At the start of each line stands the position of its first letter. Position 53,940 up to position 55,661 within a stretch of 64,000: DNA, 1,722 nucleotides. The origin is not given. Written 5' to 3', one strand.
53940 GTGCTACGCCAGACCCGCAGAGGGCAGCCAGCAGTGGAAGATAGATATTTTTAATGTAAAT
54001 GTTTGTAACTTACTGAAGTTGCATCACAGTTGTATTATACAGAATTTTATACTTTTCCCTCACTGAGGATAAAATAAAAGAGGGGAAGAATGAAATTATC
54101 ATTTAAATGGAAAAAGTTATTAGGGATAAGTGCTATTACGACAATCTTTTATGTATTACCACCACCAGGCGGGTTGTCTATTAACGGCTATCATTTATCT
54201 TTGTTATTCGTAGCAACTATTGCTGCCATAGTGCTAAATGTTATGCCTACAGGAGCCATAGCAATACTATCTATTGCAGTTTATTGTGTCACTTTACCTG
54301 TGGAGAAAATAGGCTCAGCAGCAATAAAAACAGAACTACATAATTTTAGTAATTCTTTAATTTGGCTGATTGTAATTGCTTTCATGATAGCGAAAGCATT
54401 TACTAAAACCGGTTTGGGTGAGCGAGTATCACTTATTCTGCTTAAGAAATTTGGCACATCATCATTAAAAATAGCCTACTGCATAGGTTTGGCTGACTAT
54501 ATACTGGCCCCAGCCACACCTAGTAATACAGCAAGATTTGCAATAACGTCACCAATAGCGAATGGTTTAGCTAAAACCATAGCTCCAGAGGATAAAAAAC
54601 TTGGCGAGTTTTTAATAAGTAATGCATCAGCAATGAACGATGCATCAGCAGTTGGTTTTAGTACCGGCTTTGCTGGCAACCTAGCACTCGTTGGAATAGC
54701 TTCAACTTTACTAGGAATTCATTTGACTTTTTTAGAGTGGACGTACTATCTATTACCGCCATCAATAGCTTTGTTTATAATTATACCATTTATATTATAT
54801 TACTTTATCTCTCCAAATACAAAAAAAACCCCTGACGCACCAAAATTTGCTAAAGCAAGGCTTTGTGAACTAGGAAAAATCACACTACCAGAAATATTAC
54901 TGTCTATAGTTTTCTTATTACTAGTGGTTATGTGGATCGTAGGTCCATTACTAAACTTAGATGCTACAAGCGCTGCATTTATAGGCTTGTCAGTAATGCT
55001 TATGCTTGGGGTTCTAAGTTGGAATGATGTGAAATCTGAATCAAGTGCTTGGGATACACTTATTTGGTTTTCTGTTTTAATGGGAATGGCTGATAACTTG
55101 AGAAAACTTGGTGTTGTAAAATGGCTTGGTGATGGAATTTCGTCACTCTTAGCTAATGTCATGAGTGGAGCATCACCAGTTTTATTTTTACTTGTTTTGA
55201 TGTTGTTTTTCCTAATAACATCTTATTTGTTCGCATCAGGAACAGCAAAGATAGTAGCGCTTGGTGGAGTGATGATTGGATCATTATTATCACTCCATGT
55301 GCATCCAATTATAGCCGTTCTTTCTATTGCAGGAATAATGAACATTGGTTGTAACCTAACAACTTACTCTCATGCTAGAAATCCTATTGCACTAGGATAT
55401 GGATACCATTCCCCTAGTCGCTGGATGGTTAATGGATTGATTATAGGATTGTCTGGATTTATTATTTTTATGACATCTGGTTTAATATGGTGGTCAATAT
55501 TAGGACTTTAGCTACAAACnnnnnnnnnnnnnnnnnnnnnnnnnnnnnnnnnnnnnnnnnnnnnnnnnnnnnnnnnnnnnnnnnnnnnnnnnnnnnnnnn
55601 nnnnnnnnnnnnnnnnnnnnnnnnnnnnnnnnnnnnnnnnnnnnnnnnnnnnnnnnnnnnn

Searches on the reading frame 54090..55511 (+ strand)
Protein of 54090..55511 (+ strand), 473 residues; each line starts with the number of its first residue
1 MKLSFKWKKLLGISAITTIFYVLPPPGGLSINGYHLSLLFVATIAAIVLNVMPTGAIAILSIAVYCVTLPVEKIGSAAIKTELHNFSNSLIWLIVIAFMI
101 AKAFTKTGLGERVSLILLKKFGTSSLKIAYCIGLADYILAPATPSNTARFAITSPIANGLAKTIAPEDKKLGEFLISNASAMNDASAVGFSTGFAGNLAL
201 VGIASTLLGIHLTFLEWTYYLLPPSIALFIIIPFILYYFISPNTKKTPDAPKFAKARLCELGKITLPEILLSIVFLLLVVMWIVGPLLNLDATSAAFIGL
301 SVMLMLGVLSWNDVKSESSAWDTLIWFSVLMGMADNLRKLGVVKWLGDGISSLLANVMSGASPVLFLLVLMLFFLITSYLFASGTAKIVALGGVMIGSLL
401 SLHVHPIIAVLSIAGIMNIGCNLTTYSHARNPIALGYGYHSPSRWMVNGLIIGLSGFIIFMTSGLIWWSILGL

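Call 56: find_encoding_contigs(protein=window:54090-55511:+, flank=10000, max_places=4)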
Protein window:54090-55511:+ (473 aa): 5 contigs read that carry it; 4 places shown.
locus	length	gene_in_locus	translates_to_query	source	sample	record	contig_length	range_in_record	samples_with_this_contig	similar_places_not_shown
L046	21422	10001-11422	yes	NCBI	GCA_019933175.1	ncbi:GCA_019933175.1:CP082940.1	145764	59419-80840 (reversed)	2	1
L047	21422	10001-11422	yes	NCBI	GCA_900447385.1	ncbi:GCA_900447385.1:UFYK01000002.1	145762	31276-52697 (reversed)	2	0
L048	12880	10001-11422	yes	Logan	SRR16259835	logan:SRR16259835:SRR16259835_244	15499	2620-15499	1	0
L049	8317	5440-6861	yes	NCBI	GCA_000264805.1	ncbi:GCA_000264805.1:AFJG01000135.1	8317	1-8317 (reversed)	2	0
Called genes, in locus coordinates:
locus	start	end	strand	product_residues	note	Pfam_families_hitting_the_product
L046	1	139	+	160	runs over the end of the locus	PF04449:Fimbrial_CS1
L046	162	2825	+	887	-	PF15976:CooC_C (faint), PF16967:TcfC, PF17271:Usher_TcfC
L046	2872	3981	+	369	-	PF07434:CfaE_2nd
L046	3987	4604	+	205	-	PF00196:GerE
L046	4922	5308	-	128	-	-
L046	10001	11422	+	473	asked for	PF00939:Na_sulph_symp, PF03600:CitMHS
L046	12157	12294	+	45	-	PF08388:GIIM (weak)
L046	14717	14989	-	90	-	-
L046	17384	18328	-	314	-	PF12833:HTH_18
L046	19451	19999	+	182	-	PF11140:DUF2913 (weak)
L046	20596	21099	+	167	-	PF13384:HTH_23, PF13551:HTH_29 (weak), PF13565:HTH_32, PF13592:HTH_33 (weak)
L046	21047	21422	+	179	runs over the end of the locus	PF13358:DDE_3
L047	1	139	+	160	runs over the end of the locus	PF04449:Fimbrial_CS1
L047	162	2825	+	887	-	PF15976:CooC_C (faint), PF16967:TcfC, PF17271:Usher_TcfC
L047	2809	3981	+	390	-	PF07434:CfaE_2nd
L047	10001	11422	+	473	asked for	PF00939:Na_sulph_symp, PF03600:CitMHS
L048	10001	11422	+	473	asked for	PF00939:Na_sulph_symp, PF03600:CitMHS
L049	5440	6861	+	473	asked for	PF00939:Na_sulph_symp, PF03600:CitMHS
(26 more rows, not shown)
